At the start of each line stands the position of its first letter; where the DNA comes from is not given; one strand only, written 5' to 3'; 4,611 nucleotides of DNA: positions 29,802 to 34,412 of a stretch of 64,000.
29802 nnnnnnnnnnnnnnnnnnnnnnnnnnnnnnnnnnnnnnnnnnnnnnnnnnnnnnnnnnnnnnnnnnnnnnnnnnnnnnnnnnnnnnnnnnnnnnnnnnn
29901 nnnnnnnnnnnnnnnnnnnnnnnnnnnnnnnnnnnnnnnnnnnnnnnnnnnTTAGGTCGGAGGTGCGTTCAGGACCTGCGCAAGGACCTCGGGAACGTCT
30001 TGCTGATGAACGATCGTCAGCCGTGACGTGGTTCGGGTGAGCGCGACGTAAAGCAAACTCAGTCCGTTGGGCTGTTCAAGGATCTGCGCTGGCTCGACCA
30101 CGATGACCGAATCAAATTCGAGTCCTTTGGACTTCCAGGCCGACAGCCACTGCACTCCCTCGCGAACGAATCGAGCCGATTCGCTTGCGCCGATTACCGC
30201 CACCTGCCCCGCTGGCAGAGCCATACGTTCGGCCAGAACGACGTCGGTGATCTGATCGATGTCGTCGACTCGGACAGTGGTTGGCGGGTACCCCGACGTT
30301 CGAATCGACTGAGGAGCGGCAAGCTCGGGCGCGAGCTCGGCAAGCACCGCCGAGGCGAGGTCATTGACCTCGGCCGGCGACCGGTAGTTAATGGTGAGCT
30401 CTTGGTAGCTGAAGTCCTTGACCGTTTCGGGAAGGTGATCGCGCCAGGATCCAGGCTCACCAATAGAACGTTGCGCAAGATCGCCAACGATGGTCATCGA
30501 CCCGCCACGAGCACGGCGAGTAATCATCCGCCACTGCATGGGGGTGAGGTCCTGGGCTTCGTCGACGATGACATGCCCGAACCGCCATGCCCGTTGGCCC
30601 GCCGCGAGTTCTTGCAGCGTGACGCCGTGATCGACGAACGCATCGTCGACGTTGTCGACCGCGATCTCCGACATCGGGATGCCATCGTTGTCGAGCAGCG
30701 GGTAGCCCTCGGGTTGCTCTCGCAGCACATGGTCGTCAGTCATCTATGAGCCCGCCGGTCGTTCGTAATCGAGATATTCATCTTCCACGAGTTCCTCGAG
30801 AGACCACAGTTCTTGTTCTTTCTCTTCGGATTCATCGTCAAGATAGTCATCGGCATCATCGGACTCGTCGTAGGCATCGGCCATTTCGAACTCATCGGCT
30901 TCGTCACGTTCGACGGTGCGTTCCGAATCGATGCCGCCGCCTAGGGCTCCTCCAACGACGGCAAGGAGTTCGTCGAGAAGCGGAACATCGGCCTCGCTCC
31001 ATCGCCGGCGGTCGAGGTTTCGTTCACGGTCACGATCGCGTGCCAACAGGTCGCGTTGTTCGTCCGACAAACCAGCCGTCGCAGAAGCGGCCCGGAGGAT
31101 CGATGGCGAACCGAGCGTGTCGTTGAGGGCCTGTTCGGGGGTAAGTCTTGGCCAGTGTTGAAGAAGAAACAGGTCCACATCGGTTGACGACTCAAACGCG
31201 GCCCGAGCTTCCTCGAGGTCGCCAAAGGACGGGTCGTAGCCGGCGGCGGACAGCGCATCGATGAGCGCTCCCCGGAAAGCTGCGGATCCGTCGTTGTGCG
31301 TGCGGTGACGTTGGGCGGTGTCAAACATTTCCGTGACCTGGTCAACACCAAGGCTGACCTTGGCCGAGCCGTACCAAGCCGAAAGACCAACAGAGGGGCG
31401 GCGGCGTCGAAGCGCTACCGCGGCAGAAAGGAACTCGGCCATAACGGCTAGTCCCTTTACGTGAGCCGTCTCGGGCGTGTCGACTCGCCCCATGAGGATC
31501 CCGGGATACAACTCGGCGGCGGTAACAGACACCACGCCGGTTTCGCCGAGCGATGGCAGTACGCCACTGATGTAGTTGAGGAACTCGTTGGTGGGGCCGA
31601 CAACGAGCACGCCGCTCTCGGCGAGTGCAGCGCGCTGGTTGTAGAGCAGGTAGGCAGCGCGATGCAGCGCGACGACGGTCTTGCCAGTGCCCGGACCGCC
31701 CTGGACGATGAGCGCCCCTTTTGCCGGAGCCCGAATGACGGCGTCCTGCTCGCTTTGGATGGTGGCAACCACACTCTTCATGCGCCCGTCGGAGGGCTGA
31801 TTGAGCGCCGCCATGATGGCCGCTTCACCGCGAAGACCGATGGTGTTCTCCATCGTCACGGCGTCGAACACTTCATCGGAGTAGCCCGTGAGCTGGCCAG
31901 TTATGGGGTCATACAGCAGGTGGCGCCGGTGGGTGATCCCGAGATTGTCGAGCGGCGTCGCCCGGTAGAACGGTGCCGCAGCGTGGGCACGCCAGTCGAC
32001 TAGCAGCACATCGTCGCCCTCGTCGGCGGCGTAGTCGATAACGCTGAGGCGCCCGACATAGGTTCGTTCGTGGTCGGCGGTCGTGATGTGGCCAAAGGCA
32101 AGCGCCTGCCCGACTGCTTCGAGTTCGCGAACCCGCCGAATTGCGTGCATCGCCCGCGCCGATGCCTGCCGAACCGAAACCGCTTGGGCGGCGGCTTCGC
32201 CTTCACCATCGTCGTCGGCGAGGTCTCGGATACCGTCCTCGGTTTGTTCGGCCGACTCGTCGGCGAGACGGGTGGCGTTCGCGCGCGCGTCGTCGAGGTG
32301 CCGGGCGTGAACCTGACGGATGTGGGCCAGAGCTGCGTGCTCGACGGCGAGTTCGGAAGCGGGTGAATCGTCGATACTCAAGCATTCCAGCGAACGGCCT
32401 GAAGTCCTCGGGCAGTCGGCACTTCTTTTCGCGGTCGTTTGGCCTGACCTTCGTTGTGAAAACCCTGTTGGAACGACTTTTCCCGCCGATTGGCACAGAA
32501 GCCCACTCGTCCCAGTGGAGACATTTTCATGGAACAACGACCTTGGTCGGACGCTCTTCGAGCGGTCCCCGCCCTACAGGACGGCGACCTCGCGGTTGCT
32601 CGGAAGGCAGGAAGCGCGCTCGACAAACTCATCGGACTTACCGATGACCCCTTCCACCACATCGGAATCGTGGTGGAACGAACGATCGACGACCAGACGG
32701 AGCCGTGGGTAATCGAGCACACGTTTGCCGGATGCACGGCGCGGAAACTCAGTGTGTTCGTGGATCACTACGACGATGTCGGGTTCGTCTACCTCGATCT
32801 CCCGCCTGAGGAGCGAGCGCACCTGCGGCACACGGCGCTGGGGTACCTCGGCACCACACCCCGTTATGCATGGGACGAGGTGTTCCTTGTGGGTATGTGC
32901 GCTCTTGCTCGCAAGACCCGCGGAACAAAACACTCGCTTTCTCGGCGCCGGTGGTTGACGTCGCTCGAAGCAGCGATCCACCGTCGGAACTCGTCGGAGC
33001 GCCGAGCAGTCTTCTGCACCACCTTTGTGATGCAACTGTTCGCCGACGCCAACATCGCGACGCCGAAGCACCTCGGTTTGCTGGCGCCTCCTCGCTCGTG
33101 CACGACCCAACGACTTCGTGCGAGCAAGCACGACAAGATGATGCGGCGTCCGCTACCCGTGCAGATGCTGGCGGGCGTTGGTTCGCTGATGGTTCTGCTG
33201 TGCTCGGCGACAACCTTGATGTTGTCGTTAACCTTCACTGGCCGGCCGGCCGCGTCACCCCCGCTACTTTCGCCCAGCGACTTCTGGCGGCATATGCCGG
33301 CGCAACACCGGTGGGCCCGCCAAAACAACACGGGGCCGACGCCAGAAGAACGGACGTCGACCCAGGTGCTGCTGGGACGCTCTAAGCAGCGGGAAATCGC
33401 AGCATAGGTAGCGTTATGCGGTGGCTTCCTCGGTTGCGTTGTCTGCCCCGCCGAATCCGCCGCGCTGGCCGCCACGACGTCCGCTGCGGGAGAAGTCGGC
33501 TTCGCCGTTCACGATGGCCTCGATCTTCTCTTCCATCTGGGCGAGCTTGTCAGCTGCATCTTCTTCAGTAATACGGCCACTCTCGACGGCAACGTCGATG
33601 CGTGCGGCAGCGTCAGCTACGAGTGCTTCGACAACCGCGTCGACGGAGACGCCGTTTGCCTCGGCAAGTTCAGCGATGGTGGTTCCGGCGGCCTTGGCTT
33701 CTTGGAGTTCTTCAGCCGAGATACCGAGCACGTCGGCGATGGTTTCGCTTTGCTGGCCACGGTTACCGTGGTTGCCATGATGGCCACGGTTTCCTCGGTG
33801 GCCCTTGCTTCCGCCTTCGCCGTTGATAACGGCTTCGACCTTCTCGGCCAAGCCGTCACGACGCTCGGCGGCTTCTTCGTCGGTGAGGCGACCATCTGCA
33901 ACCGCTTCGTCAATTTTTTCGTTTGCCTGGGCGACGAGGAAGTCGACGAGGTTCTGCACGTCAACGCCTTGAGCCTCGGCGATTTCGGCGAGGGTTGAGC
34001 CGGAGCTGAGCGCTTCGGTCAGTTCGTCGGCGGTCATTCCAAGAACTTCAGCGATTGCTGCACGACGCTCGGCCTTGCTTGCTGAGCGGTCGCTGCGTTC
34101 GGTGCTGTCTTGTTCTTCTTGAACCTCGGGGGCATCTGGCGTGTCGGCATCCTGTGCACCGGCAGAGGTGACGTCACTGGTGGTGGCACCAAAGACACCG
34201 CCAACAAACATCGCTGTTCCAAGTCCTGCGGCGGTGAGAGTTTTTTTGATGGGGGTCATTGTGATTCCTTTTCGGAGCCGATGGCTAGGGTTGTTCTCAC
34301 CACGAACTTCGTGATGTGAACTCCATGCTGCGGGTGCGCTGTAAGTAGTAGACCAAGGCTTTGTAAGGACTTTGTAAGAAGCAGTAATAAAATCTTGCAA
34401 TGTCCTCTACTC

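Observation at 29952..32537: HelD/UvrD-type helicase core split by a single in-frame TAG that is followed directly by ATG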

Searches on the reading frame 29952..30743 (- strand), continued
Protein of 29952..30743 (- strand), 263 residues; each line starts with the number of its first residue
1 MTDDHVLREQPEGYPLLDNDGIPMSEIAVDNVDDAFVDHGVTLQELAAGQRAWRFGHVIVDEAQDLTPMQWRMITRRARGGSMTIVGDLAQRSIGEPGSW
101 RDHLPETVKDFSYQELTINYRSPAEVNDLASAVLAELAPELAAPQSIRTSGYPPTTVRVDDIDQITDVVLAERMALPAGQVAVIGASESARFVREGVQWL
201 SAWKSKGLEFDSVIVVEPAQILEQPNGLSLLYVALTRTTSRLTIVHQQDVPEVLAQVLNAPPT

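Call 38: search_protein_representatives(protein=window:29955-30743:-)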
Query: 263 residues. Proteins with E-value up to 0.001 (for the whole library): 5216; up to 1e-10: 1793; up to 1e-30: 231. The best 150 are listed.
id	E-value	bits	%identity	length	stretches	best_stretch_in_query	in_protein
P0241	3.4e-73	262.6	54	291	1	4-257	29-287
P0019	3.3e-67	243.0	58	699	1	27-254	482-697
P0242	2.9e-64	233.3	53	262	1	13-255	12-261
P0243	8.1e-64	231.9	49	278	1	5-256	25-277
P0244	1.0e-62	228.3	57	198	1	4-186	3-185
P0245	2.7e-61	223.6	48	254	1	21-254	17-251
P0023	1.1e-60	221.6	54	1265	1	17-258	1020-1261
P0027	3.3e-58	213.5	49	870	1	12-258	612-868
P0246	5.5e-57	209.5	47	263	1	17-254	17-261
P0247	1.5e-56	208.0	54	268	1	14-256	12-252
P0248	3.2e-56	207.0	58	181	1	83-257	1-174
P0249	5.4e-56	206.2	46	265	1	10-255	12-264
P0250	8.3e-54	199.1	62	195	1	83-259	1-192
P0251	2.1e-46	174.9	41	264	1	12-255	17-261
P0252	6.4e-44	166.7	52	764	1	53-255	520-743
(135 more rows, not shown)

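Call 54: list_cluster_members(proteins=[P0001, P0121, P0002, P0125, P0193, P0156, P0220, P0005, P0009])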
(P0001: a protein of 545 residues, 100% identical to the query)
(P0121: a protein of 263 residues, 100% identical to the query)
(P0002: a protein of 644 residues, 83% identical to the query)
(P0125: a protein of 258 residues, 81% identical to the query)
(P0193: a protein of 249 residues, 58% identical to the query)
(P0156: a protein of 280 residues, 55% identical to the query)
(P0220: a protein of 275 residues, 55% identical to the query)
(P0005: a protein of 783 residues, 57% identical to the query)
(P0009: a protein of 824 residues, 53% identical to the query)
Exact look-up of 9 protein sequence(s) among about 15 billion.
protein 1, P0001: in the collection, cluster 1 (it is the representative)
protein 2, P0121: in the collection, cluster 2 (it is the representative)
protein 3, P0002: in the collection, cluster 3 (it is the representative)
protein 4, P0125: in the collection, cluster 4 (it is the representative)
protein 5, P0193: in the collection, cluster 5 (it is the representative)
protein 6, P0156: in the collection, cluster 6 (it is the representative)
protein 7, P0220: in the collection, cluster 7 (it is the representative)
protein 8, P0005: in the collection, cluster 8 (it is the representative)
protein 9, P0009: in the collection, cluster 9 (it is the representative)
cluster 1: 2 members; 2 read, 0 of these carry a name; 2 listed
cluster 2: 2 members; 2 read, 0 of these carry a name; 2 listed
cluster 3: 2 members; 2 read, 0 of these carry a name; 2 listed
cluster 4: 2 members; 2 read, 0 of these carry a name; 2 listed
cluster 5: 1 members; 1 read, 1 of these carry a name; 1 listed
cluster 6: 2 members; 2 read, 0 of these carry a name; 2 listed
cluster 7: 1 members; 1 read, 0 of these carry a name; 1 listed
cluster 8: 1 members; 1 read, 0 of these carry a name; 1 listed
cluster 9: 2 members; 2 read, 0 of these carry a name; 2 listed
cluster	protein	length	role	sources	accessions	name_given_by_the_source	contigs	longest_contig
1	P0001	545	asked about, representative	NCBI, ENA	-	-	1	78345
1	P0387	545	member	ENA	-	-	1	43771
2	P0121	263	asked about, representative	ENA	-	-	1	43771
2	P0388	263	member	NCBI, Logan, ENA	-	-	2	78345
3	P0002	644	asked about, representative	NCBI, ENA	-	-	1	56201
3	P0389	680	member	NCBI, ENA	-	-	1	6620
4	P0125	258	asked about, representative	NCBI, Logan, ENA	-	-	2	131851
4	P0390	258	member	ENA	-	-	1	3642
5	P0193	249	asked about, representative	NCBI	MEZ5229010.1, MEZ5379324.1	MAG: ATP-binding domain-containing protein [Acidimicrobiales bacterium]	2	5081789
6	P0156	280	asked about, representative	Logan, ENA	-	-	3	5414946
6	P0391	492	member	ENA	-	-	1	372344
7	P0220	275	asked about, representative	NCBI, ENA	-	-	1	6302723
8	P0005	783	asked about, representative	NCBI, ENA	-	-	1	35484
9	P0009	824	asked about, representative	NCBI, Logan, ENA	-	-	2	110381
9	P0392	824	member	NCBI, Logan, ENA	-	-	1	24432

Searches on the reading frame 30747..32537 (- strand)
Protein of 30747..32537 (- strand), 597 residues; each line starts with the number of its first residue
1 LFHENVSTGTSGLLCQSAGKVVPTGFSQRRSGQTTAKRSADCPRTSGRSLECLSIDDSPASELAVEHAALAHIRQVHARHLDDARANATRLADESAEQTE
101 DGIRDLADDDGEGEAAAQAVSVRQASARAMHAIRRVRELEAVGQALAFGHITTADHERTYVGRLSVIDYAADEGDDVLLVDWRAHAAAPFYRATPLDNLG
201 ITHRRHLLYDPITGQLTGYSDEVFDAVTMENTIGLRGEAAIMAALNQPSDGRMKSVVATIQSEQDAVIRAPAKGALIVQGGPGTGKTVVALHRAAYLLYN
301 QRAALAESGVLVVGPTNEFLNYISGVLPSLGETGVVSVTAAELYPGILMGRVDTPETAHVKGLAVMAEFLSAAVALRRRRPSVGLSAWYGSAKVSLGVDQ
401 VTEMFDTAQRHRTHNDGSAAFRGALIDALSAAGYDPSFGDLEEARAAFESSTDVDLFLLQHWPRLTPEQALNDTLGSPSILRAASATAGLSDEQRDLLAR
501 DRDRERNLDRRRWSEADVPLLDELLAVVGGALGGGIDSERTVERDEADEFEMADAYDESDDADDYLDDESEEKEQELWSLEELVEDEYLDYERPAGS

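Call 3: search_protein_families(library=pfam, proteins=[window:30747-32537:-], max_evalue=0.01)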
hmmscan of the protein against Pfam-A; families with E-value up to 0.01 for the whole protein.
window:30747-32537:- (597 aa): 5 families
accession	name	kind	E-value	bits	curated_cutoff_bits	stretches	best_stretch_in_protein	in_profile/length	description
PF00580.27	UvrD-helicase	-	2.6e-05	24.5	23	1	262-317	3-55/271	UvrD/REP helicase N-terminal domain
PF13245.12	AAA_19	-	0.00014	22.5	25.1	1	264-318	2-52/134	AAA domain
PF13086.12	AAA_11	-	0.0002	21.7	27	1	264-318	7-63/257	AAA domain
PF09848.15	SLFN-g3_helicase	-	0.00052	19.8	24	1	275-305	3-30/354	Schlafen group 3, DNA/RNA helicase domain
PF00270.35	DEAD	-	0.003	17.8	26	1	264-333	4-71/167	DEAD/DEAH box helicase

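Call 4: search_protein_families(library=ncbifam, proteins=[window:30747-32537:-], max_evalue=0.01)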
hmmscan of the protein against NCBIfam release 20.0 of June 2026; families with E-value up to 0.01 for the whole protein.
window:30747-32537:- (597 aa): 6 families
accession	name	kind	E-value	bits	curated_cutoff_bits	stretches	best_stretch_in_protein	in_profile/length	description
NF041254.1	motor_HelR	exception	1.2e-79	268.4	750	1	87-560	22-478/706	RNA polymerase recycling motor ATPase HelR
NF041258.1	motor_HelR_2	exception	2.9e-79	267.1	1100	1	117-585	38-492/713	RNA polymerase recycling motor ATPase HelR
NF041465.1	HelD_MYCSM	equivalog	2e-68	231.1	1051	1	123-584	49-496/719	RNA polymerase recycling motor HelD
NF041464.1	HelD_BACSU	equivalog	1.1e-29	102.9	419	1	130-339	83-292/779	RNA polymerase recycling motor HelD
TIGR01448.2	helicase_RecD2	equivalog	0.002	16.4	500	1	261-290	319-348/713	SF1B family DNA helicase RecD2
TIGR01447.1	recD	equivalog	0.0039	15.8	310.15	1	252-316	139-205/597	exodeoxyribonuclease V subunit alpha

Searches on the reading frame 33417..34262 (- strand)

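Call 67: search_protein_families(library=pfam, proteins=[window:33417-34262:-], max_evalue=0.01)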
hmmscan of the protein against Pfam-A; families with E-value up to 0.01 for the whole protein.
window:33417-34262:- (282 aa): 2 families
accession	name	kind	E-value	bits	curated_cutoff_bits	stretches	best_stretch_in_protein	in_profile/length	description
PF01476.26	LysM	-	6.2e-05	23.3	20.9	0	189-209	13-33/43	LysM domain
PF13693.12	HTH_35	-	0.0049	17.3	25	0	59-81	38-58/75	Winged helix-turn-helix DNA-binding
